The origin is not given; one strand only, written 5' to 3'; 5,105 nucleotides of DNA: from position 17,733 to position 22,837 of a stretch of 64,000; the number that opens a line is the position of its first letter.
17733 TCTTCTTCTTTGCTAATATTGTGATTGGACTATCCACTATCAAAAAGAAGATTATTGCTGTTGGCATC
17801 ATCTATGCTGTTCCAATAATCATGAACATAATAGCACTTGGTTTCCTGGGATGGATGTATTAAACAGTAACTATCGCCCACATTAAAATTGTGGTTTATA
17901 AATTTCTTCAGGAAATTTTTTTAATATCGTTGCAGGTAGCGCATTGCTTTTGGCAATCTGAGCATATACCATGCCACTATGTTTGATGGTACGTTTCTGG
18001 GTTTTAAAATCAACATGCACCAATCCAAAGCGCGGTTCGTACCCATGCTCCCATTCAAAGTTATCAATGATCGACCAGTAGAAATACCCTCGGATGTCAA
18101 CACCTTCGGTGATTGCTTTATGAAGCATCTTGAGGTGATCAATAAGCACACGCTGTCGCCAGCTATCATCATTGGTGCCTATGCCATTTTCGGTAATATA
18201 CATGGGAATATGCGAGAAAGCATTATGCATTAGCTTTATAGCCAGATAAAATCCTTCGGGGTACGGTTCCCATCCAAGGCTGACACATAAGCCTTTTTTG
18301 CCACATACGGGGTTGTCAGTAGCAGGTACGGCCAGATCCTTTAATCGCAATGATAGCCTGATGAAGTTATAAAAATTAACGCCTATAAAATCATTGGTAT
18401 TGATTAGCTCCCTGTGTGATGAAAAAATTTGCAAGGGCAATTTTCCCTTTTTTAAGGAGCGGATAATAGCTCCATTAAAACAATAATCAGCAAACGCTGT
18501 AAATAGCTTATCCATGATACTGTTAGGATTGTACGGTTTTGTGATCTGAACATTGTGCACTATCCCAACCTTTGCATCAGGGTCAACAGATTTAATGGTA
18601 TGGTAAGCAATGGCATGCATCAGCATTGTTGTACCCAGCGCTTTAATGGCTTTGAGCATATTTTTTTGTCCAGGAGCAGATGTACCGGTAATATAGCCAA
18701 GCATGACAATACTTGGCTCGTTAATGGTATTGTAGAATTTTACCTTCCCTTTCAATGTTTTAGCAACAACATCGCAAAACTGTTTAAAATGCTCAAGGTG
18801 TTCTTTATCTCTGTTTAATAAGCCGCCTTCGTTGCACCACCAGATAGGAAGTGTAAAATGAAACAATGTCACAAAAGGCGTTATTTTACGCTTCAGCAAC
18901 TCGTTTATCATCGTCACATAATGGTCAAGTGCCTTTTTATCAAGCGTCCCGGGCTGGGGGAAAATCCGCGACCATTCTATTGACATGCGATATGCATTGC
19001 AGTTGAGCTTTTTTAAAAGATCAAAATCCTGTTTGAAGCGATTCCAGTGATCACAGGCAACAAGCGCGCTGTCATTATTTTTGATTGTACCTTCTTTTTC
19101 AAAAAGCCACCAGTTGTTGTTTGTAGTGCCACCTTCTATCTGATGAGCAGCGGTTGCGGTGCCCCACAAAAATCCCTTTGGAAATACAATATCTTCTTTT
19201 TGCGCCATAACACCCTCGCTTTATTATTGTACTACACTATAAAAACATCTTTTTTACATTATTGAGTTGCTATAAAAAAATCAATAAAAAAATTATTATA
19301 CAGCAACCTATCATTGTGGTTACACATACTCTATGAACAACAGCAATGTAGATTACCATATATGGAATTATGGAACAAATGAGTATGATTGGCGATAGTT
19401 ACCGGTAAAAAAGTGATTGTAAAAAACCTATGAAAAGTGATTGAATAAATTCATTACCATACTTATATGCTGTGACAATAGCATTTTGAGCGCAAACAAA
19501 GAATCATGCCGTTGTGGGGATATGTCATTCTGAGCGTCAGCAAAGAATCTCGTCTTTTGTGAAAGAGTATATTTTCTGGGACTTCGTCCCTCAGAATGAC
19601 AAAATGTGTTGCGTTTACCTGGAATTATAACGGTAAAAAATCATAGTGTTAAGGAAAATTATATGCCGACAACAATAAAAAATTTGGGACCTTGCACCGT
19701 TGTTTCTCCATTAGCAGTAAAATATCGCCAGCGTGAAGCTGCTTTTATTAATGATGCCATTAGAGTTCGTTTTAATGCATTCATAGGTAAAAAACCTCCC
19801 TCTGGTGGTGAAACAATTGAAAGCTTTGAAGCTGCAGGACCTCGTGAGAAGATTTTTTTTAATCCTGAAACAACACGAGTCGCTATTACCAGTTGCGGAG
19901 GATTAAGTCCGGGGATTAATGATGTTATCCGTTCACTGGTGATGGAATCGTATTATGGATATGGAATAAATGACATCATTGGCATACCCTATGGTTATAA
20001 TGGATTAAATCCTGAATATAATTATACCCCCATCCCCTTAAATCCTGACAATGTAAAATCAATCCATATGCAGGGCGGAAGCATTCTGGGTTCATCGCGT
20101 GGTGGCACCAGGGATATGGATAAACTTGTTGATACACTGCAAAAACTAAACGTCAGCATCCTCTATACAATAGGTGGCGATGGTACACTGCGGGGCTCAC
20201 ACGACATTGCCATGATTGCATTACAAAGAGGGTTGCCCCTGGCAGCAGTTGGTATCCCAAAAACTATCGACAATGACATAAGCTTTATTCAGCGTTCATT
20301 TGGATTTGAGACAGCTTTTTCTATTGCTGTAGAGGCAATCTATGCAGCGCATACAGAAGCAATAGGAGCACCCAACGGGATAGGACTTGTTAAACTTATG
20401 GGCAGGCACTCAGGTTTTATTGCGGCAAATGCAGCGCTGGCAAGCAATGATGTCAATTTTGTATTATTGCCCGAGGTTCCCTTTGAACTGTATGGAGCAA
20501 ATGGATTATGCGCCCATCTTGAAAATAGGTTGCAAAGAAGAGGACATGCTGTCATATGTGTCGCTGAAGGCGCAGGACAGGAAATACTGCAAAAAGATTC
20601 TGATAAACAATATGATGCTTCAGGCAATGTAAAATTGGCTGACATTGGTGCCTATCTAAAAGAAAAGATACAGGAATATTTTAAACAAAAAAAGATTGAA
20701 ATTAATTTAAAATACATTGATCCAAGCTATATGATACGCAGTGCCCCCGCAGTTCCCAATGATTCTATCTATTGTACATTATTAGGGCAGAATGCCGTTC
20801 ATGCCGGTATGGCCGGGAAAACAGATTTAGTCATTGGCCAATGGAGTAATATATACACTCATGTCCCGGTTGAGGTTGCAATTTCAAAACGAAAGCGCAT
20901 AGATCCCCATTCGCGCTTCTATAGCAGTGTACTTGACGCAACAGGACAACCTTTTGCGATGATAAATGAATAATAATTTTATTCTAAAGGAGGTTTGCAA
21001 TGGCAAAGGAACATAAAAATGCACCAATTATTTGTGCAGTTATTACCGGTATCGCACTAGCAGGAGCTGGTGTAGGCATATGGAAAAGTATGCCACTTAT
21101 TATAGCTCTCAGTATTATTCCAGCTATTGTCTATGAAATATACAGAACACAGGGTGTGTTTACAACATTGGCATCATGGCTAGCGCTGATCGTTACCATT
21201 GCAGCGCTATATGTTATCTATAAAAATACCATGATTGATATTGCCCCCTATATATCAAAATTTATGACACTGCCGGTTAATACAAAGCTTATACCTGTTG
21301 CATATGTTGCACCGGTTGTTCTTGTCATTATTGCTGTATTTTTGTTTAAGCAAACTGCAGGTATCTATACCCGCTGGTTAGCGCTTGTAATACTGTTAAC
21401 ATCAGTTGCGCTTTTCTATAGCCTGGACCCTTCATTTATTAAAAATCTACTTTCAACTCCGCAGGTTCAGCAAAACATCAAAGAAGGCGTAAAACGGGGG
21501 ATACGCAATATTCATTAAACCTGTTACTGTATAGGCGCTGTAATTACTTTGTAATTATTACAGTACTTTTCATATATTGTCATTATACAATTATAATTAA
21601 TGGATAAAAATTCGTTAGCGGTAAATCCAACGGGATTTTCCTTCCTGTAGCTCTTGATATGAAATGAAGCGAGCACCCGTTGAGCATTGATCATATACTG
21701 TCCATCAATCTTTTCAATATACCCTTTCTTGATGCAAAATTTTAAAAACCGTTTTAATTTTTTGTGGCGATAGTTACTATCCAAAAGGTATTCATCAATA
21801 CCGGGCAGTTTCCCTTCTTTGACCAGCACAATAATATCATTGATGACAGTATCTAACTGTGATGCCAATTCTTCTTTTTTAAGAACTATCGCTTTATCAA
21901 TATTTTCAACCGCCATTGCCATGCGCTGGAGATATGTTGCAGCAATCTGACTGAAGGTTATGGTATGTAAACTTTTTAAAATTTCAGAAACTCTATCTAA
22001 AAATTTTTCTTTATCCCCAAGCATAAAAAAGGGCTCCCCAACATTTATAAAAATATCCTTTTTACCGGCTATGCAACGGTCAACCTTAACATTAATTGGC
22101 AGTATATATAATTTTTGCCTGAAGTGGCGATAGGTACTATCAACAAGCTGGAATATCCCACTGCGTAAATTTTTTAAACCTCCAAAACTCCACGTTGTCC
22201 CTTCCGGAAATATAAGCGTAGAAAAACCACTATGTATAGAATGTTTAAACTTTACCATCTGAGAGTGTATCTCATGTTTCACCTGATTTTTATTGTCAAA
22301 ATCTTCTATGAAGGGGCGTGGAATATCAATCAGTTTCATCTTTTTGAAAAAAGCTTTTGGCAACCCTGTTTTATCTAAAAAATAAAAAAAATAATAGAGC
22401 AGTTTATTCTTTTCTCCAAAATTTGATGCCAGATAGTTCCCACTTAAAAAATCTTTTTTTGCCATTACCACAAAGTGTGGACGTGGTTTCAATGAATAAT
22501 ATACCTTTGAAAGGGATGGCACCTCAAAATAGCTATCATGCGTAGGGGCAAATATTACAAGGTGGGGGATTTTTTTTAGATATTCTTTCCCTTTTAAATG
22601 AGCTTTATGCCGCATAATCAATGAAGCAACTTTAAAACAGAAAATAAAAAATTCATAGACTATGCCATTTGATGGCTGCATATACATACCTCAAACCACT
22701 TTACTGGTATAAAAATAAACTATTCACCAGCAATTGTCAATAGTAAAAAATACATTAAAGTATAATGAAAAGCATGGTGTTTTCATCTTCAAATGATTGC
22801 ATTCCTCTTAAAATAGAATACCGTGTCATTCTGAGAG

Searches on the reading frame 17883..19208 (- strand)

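Call 11: search_protein_families(library=pfam, proteins=[window:17883-19208:-])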
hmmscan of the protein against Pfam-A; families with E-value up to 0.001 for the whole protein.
window:17883-19208:- (441 aa): 1 family
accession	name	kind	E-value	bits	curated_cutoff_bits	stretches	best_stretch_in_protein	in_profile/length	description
PF00232.24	Glyco_hydro_1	-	7.7e-102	341.5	22.6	1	8-422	4-451/453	Glycosyl hydrolase family 1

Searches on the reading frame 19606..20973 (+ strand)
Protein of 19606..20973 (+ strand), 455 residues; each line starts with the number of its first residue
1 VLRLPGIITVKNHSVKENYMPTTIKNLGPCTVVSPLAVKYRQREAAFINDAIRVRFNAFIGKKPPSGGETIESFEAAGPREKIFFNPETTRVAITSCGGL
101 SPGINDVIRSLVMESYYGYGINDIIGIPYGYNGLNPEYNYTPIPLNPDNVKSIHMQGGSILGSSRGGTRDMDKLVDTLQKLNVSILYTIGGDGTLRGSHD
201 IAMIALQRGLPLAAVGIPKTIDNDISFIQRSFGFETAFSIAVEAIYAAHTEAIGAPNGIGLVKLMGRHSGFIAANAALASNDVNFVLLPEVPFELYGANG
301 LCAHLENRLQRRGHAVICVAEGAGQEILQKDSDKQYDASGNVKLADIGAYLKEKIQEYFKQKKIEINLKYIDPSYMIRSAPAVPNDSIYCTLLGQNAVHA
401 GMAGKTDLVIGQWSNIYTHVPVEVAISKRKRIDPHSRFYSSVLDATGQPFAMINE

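Call 11: search_protein_families(library=pfam, proteins=[window:19606-20973:+])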
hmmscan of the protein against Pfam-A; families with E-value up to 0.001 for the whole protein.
window:19606-20973:+ (455 aa): 1 family
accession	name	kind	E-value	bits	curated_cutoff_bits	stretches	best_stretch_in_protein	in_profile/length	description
PF00365.25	PFK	-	2e-58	198.4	30.9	1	91-400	1-276/277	Phosphofructokinase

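Call 23: find_homologous_proteins(query=window:19606-20973:+, max_evalue=1e-50)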
Query window:19606-20973:+ (455 aa): 8000 proteins with E <= 1e-50 among 8000 candidates; the best 120 are listed.
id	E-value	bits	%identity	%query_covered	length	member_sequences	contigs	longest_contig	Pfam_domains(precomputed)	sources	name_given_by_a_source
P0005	2.6e-287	971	98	96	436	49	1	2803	PF00365.26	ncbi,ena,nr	ncbi:MAG TPA: ATP-dependent 6-phosphofructokinase [Spirochaetota bacterium]|nr:ATP-dependent 6-phosp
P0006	4.1e-258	875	88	96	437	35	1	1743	PF00365.26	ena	-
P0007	2.1e-200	685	70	96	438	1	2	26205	PF00365.26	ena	-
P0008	3.9e-199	680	69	96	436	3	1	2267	PF00365.26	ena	-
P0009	1.4e-198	679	68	96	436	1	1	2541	PF00365.26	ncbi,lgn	-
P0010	1.0e-194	666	68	96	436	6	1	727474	PF00365.26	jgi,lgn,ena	-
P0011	5.7e-194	663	68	96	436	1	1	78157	PF00365.26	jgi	-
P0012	2.8e-193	661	68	96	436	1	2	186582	PF00365.26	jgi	jgi:6-phosphofructokinase 1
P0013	5.9e-193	660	67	96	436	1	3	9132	PF00365.26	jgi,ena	-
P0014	3.7e-192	657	67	96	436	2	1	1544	PF00365.26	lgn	-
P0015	6.0e-192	657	67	96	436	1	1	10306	PF00365.26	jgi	-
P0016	1.6e-191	655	66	96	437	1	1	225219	PF00365.26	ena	-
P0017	2.3e-191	655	67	96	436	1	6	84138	PF00365.26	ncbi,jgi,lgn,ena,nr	ncbi:MAG TPA: ATP-dependent 6-phosphofructokinase [Spirochaetota bacterium]|nr:ATP-dependent 6-phosp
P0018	1.7e-190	652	68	96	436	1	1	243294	PF00365.26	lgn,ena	-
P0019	3.4e-190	651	67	96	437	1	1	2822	PF00365.26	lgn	-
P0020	3.9e-190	651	67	96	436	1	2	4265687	PF00365.26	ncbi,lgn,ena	-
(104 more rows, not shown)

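Call 25: find_encoding_contigs(protein=P0006, flank=10000, max_places=3)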
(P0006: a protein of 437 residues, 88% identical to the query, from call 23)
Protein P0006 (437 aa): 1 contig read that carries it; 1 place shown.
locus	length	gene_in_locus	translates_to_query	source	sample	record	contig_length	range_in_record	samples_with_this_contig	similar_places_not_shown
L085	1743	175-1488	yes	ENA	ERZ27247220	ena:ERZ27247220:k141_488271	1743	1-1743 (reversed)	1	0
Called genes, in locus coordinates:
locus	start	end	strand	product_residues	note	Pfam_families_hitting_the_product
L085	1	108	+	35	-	?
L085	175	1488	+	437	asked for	PF00365:PFK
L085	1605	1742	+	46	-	?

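Call 26: find_encoding_contigs(protein=P0007, flank=10000, max_places=3)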
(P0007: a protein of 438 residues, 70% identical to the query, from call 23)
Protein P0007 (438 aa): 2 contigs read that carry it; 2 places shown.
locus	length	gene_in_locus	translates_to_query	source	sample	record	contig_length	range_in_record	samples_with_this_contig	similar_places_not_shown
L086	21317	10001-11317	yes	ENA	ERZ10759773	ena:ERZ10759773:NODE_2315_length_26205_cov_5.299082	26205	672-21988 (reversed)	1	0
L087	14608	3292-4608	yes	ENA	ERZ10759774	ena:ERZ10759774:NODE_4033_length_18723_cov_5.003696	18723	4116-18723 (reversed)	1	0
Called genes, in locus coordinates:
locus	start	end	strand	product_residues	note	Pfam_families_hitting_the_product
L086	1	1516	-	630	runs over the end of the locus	-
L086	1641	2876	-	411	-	PF13439:Glyco_transf_4, PF13579:Glyco_trans_4_4 (weak), PF00534:Glycos_transf_1, PF13692:Glyco_trans_1_4, PF13524:Glyco_trans_1_2 (faint), PF20706:GT4-conflict (weak)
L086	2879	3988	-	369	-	PF03706:LPG_synthase_TM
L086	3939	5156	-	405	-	PF13439:Glyco_transf_4, PF13579:Glyco_trans_4_4, PF20706:GT4-conflict (weak), PF00534:Glycos_transf_1, PF13692:Glyco_trans_1_4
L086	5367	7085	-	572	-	-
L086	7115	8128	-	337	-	PF00561:Abhydrolase_1, PF12146:Hydrolase_4 (weak), PF12697:Abhydrolase_6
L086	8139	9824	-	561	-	PF13231:PMT_2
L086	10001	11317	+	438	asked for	PF00365:PFK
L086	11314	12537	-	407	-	PF04389:Peptidase_M28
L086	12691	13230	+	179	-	PF01209:Ubie_methyltran, PF05175:MTS, PF13489:Methyltransf_23, PF02353:CMAS (weak), PF13847:Methyltransf_31, PF08241:Methyltransf_11, PF08242:Methyltransf_12, PF13649:Methyltransf_25, +1 more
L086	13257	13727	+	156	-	PF00583:Acetyltransf_1, PF13673:Acetyltransf_10 (weak), PF13508:Acetyltransf_7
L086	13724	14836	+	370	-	PF01546:Peptidase_M20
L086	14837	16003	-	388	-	PF01553:Acyltransferase (faint)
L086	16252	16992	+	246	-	PF00440:TetR_N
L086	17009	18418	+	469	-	PF02321:OEP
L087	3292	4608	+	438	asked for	PF00365:PFK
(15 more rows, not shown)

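Call 27: find_encoding_contigs(protein=P0020, flank=10000, max_places=3)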
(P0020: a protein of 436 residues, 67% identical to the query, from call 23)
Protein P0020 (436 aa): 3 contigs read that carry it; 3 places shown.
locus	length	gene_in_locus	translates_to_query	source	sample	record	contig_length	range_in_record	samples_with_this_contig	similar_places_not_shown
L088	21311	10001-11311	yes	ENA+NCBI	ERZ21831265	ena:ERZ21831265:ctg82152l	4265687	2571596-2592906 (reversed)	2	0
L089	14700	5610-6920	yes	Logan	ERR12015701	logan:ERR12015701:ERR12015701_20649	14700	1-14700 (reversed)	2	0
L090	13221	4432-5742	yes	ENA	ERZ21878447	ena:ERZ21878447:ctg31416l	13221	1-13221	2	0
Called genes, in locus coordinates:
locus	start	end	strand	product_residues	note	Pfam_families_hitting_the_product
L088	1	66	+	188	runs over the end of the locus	-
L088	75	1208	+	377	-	PF22020:RlmL_1st, PF02926:THUMP, PF01170:UPF0020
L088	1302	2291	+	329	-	PF04392:ABC_sub_bind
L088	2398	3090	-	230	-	-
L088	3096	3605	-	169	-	PF00027:cNMP_binding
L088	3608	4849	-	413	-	PF00520:Ion_trans, PF07885:Ion_trans_2, PF02254:TrkA_N, PF22614:Slo-like_RCK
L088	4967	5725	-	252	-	PF27246:MJ1433_N, PF27232:MJ1433_C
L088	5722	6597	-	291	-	-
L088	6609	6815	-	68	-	-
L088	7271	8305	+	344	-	PF00514:Arm (faint), PF12717:Cnd1 (faint), PF02985:HEAT (faint), PF12348:CLASP_N (faint), PF13513:HEAT_EZ (faint), PF13646:HEAT_2 (weak), PF21581:SCD (faint), PF13646:HEAT_2, +1 more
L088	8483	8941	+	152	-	-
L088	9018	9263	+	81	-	-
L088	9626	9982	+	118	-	-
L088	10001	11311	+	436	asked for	PF00365:PFK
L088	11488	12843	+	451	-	PF00875:DNA_photolyase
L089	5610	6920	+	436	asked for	PF00365:PFK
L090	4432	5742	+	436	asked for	PF00365:PFK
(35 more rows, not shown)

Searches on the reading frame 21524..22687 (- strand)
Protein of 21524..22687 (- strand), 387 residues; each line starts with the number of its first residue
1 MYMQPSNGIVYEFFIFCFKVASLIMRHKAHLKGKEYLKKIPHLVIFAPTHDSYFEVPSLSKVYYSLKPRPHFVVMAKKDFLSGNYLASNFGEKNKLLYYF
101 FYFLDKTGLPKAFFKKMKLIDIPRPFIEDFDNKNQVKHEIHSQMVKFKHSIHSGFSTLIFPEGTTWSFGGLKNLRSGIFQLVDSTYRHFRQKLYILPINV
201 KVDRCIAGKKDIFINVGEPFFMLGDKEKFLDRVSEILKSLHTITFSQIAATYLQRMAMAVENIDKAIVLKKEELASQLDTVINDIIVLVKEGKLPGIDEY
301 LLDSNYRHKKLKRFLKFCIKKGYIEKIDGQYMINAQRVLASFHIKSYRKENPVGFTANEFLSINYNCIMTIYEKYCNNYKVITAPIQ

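Call 11: search_protein_families(library=pfam, proteins=[window:21524-22687:-])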
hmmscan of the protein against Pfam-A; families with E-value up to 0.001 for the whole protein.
window:21524-22687:- (387 aa): 1 family
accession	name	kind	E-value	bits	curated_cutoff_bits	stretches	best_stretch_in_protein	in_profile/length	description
PF01553.26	Acyltransferase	-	4.1e-11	43.2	23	1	31-200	4-131/132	Acyltransferase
